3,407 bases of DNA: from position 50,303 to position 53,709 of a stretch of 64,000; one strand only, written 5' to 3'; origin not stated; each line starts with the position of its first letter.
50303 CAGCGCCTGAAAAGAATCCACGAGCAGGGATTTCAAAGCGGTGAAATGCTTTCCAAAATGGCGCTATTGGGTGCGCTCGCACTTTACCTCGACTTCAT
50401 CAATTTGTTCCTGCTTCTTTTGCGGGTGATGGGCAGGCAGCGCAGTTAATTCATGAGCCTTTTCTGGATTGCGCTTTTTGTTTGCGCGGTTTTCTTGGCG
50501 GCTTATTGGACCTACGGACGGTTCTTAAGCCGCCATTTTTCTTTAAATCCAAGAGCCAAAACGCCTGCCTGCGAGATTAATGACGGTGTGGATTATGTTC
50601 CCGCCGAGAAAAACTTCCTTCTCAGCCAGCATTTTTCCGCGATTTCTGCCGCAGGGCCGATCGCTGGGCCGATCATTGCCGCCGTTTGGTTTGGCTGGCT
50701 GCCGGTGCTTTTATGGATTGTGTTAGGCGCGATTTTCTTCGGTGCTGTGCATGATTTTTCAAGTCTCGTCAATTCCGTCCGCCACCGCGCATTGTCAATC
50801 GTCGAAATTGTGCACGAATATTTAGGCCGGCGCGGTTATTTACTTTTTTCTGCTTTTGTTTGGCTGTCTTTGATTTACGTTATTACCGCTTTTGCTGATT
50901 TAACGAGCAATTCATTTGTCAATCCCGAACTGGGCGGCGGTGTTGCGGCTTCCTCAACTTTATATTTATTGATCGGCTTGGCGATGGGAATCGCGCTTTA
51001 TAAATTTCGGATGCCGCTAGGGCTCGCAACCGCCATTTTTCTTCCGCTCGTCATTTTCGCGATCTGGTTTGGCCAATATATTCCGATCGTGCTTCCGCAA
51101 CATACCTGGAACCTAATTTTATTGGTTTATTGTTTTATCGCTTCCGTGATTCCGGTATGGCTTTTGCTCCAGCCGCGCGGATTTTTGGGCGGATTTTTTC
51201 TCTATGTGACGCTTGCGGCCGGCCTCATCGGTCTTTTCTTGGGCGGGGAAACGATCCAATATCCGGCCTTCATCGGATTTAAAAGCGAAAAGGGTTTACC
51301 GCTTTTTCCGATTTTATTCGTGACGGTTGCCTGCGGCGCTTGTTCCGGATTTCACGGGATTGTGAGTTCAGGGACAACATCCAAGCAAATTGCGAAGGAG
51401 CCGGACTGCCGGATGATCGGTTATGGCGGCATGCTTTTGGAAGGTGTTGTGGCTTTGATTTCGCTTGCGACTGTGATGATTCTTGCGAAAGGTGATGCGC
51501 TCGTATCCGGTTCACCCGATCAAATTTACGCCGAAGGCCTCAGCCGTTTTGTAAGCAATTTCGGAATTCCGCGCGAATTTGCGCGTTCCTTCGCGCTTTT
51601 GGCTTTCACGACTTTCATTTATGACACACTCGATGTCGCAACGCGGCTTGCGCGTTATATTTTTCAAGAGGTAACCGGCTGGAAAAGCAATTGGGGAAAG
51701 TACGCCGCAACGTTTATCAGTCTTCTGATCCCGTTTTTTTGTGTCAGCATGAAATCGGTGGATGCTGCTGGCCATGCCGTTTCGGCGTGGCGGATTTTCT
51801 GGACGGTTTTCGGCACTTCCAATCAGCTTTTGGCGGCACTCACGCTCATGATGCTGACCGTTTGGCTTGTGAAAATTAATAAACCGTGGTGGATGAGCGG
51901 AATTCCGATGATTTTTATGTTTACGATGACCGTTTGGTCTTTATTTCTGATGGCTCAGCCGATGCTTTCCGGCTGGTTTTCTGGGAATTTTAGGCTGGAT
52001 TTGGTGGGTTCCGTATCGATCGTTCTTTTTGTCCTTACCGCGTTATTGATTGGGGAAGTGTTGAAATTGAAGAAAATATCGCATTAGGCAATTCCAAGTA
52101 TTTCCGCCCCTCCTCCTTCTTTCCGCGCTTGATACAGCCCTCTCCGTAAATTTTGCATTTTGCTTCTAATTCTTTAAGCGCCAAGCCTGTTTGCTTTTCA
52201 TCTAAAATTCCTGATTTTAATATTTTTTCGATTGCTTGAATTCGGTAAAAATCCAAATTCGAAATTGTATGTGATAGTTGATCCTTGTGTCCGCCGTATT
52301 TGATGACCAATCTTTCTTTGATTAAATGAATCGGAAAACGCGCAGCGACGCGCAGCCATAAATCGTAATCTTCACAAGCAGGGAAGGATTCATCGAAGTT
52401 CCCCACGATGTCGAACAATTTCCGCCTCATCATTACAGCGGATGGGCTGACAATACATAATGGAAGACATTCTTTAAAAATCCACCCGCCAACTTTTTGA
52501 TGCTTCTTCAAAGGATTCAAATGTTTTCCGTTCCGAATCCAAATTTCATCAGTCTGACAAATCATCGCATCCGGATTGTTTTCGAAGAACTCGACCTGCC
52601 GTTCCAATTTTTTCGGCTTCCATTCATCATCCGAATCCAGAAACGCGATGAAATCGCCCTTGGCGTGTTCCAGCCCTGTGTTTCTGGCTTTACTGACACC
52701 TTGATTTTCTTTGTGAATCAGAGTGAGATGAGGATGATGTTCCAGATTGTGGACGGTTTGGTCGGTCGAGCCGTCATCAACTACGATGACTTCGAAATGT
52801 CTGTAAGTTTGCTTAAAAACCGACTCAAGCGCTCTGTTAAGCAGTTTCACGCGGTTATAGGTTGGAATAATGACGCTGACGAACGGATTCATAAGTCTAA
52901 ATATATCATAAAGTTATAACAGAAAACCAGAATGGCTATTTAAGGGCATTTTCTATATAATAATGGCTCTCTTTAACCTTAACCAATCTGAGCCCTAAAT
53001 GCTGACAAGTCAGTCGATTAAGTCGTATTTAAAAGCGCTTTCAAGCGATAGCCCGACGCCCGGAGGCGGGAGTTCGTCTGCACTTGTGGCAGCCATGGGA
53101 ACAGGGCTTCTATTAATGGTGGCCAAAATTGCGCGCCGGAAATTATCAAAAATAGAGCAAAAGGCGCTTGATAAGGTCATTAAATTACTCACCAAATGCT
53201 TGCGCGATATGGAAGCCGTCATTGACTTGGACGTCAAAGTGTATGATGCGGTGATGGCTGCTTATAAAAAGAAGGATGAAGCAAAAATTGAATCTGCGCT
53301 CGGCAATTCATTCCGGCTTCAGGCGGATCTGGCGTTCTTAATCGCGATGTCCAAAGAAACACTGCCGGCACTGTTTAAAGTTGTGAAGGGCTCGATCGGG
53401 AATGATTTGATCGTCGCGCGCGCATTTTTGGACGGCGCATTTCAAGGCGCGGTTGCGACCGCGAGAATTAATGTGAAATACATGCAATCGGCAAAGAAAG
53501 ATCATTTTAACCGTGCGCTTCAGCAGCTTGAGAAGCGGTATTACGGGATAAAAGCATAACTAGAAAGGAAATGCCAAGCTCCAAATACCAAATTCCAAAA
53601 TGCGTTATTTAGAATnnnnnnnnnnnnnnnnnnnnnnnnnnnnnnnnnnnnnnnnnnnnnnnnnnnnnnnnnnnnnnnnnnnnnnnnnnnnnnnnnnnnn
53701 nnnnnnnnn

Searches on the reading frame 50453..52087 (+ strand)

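Call 61: search_protein_families(library=pfam, proteins=[window:50453-52087:+], max_evalue=1e-8)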
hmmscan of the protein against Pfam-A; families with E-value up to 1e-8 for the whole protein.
window:50453-52087:+ (544 aa): 1 family
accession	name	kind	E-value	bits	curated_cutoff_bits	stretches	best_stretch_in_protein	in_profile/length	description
PF02554.20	CstA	-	8.9e-130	434.5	27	2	5-349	4-359/560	Carbon starvation protein CstA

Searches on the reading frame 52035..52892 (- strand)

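Call 61: search_protein_families(library=pfam, proteins=[window:52035-52892:-], max_evalue=1e-8)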
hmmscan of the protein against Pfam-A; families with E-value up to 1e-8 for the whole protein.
window:52035-52892:- (285 aa): 3 families
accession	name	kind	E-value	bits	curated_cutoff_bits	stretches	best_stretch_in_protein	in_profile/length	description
PF00535.33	Glycos_transf_2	-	8.4e-42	143.4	23.3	1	6-160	1-164/168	Glycosyl transferase family 2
PF13641.12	Glyco_tranf_2_3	-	1.5e-22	81.2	27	1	5-198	3-211/230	Glycosyltransferase like family 2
PF10111.15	Glyco_tranf_2_2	-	5.1e-22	79.1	27.3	1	6-188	1-205/276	Glycosyltransferase like family 2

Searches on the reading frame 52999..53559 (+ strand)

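Call 62: search_protein_families(library=pfam, proteins=[window:52999-53559:+], max_evalue=1e-8)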
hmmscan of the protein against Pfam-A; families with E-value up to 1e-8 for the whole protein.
window:52999-53559:+ (186 aa): 1 family
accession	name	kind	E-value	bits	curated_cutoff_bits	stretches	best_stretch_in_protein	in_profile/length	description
PF04961.17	FTCD_C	-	3.4e-26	92.5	24.5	1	6-166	1-171/182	Formiminotransferase-cyclodeaminase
